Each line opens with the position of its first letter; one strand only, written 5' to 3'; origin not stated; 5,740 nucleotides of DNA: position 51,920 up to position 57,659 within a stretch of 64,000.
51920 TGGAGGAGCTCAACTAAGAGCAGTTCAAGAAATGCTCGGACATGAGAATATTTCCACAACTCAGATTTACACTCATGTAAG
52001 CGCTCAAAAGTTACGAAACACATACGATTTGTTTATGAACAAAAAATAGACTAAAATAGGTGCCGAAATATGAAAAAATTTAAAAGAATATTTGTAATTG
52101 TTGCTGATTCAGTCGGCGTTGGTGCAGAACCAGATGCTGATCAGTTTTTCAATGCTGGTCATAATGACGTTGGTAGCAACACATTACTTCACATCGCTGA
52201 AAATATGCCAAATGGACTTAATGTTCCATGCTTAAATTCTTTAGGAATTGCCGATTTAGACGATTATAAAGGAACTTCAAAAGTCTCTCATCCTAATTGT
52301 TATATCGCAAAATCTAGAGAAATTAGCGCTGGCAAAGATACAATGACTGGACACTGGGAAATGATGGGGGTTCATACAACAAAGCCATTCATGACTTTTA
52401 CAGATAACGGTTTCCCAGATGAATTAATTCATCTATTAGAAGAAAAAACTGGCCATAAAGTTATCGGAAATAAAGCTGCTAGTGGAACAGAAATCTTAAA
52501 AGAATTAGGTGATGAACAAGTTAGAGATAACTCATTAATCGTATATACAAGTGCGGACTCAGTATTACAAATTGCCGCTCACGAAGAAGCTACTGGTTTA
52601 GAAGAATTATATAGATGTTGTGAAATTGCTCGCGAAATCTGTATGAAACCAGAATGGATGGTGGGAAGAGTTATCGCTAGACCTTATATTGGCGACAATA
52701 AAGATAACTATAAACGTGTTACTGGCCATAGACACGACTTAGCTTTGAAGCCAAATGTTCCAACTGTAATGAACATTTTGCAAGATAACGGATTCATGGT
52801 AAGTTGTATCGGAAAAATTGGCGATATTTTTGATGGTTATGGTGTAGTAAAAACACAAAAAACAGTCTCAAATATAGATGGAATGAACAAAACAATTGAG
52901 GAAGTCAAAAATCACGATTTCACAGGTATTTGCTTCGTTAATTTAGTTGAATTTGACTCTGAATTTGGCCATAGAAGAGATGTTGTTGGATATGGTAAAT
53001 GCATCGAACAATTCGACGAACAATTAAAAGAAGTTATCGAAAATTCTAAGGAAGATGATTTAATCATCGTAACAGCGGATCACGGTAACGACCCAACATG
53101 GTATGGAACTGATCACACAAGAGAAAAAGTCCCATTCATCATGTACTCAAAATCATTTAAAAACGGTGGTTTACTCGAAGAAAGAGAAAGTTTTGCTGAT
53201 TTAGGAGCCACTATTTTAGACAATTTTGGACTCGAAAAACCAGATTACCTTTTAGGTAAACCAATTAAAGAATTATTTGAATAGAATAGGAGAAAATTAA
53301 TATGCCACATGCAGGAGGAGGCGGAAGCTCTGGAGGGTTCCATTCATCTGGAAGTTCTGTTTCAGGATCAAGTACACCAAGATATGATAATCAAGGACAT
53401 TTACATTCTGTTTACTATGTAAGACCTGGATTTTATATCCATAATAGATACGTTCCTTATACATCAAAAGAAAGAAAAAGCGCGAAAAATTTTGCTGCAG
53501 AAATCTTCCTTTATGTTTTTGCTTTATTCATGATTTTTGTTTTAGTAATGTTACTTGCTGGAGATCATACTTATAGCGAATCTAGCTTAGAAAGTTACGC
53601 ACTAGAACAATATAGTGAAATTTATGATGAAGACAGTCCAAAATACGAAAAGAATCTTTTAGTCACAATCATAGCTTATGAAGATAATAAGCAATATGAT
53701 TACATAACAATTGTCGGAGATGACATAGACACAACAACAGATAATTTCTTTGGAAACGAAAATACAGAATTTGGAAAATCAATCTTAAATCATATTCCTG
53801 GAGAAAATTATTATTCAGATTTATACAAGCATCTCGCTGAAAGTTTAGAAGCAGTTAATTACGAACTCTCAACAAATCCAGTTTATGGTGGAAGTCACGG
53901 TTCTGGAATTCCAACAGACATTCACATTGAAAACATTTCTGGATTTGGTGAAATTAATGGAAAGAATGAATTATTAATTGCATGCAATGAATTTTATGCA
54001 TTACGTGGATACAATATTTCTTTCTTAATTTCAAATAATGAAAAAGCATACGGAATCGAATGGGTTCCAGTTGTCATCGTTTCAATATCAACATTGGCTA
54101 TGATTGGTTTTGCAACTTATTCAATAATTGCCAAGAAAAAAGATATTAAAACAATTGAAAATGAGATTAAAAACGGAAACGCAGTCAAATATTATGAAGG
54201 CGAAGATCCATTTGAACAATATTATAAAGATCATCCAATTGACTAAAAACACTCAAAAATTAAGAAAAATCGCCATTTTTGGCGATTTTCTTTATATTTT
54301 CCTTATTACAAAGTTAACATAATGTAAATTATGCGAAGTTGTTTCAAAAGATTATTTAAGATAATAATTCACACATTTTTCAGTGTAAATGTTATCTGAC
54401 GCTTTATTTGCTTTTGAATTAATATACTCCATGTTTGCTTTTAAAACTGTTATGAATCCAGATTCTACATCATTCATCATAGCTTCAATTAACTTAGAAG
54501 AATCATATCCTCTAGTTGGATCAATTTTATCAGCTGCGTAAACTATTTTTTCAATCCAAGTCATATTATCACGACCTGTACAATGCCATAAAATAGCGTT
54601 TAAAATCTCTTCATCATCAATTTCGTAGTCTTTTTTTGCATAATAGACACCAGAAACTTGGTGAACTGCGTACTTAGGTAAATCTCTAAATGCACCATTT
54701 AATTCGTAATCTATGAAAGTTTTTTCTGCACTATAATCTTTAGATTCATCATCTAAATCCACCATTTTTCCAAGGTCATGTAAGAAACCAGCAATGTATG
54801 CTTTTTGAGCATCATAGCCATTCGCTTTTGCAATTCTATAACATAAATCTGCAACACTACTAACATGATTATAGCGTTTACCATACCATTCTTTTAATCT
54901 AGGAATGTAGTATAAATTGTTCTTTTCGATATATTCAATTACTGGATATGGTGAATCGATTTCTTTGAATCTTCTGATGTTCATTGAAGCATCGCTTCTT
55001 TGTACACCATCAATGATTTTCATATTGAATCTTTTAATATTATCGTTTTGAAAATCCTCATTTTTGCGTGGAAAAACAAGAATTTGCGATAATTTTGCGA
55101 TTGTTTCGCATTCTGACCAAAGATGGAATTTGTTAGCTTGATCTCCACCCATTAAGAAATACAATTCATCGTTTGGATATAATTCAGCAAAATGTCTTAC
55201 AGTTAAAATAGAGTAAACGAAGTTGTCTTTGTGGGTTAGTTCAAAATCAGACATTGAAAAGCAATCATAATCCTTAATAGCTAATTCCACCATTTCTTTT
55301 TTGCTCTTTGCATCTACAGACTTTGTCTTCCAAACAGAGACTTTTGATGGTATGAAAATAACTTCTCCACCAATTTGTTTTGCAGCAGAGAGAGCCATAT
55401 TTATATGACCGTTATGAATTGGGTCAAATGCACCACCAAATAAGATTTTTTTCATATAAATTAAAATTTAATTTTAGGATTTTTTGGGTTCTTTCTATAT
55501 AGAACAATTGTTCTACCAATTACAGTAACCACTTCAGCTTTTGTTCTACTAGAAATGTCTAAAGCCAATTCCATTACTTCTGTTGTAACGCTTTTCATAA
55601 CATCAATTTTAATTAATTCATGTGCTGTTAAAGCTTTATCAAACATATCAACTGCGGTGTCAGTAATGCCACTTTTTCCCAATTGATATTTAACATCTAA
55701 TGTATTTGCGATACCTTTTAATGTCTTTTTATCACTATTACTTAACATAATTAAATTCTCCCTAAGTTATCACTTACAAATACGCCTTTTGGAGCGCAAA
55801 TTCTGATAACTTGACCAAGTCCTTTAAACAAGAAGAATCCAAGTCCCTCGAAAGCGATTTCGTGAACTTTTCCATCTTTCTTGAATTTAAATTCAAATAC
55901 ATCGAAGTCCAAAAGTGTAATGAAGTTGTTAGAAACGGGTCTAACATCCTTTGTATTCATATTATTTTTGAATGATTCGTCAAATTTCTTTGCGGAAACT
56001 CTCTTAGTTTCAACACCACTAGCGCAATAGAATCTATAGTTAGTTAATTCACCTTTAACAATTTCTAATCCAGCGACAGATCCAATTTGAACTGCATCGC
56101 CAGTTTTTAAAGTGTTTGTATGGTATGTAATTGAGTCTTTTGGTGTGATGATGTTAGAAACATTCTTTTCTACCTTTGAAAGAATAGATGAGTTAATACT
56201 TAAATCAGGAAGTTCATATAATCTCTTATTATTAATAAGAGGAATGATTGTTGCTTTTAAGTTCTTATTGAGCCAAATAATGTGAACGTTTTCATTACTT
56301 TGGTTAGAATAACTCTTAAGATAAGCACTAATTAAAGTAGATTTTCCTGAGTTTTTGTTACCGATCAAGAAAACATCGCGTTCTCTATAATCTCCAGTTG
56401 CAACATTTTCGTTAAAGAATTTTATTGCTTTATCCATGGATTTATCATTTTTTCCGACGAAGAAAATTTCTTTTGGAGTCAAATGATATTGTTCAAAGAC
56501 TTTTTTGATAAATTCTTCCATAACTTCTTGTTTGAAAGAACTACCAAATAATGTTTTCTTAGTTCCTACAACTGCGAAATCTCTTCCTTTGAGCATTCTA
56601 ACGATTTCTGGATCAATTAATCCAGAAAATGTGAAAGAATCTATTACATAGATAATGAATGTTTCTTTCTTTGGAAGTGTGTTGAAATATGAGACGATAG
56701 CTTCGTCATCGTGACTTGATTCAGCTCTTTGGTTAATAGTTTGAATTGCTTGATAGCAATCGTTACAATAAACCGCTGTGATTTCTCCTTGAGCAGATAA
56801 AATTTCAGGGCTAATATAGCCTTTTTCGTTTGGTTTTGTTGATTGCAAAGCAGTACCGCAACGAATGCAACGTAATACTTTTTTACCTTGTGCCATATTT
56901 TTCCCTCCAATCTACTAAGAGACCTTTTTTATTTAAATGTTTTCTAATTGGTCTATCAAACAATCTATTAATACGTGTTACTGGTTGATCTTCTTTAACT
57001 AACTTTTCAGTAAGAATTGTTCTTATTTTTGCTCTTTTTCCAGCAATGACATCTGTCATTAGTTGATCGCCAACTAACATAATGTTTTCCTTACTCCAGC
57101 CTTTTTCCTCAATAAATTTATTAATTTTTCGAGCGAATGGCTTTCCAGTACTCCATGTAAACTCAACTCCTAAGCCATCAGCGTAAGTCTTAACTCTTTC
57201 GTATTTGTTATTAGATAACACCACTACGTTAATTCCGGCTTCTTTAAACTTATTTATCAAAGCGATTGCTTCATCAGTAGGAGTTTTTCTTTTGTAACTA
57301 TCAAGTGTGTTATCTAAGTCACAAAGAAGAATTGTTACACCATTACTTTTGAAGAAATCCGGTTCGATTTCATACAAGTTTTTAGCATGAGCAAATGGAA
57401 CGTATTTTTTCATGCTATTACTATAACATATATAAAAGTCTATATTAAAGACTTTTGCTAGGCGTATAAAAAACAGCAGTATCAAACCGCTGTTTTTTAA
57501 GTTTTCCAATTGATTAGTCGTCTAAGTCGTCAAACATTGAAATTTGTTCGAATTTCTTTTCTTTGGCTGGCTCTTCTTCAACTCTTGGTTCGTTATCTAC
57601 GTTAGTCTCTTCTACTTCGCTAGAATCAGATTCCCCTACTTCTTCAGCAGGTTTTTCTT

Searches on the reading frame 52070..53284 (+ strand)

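Call 46: search_protein_families(library=pfam, proteins=[window:52070-53284:+], max_evalue=0.00001)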
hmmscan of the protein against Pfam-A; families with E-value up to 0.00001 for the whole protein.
window:52070-53284:+ (404 aa): 2 families
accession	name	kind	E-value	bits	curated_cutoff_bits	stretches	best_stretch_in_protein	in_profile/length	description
PF01676.23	Metalloenzyme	-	1.4e-46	159.5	24.3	1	5-390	1-252/252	Metalloenzyme superfamily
PF00884.28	Sulfatase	-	3e-07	30.5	25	0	304-387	202-300/301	Sulfatase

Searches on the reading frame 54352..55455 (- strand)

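Call 46: search_protein_families(library=pfam, proteins=[window:54352-55455:-], max_evalue=0.00001)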
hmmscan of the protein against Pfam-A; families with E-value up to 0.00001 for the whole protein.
window:54352-55455:- (367 aa): 2 families
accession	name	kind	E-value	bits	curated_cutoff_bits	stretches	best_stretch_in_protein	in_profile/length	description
PF01467.32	CTP_transf_like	-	6.8e-19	68.8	21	1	5-145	1-114/133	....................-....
PF01966.28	HD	-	2.1e-12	47.8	22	1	194-313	1-115/116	HD domain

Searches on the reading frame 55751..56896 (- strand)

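Call 46: search_protein_families(library=pfam, proteins=[window:55751-56896:-], max_evalue=0.00001)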
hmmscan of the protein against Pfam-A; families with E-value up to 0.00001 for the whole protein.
window:55751-56896:- (381 aa): 0 families

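Call 95: search_protein_families(library=pfam, proteins=[window:55751-56896:-], max_evalue=0.05)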
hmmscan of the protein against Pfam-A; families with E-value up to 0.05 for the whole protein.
window:55751-56896:- (381 aa): 9 families
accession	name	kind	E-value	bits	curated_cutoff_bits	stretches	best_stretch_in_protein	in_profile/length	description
PF21516.2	YqeH-like_C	-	0.00038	21.3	27.7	1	287-374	4-89/95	YqeH-like, C-terminal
PF01926.29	MMR_HSR1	-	0.0021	18.6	21.9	1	175-200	2-27/113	50S ribosome-binding GTPase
PF13555.12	AAA_29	-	0.003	17.7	27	1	170-192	19-42/61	P-loop containing region of AAA domain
PF13191.12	AAA_16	-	0.0044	18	32.6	1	167-219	21-71/167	AAA ATPase domain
PF08298.17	AAA_PrkA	-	0.013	15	25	1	104-196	22-108/358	PrkA AAA domain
PF05673.19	DUF815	-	0.016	14.8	23.8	1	169-212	50-90/249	Protein of unknown function (DUF815)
PF21350.2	Cas6_I-A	-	0.028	15.1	27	0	87-142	37-91/101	CRISPR-associated protein Cas6, N-terminal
PF13173.12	AAA_14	-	0.035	14.6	27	0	175-213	5-41/129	AAA domain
PF22920.2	UvrC_RNaseH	-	0.04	14.3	24.3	0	101-146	18-66/116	UvrC Ribonuclease H-like domain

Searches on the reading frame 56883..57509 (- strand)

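Call 46: search_protein_families(library=pfam, proteins=[window:56883-57509:-], max_evalue=0.00001)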
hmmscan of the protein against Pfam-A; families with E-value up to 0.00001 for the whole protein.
window:56883-57509:- (208 aa): 5 families
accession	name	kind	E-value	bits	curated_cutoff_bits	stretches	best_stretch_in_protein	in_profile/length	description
PF00702.32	Hydrolase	-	2.5e-11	44.8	26.4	1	48-160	70-190/191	haloacid dehalogenase-like hydrolase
PF13419.12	HAD_2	-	1.8e-09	38.4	23.8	1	69-166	73-177/178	Haloacid dehalogenase-like hydrolase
PF13242.12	Hydrolase_like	-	1.5e-07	31.7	22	1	122-168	3-49/75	HAD-hyrolase-like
PF08282.18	Hydrolase_3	-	1.7e-06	28.4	20.9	0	62-116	2-55/255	haloacid dehalogenase-like hydrolase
PF09419.16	PGP_phosphatase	-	4.2e-06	26.9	20.4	1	34-160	15-156/168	Mitochondrial PGP phosphatase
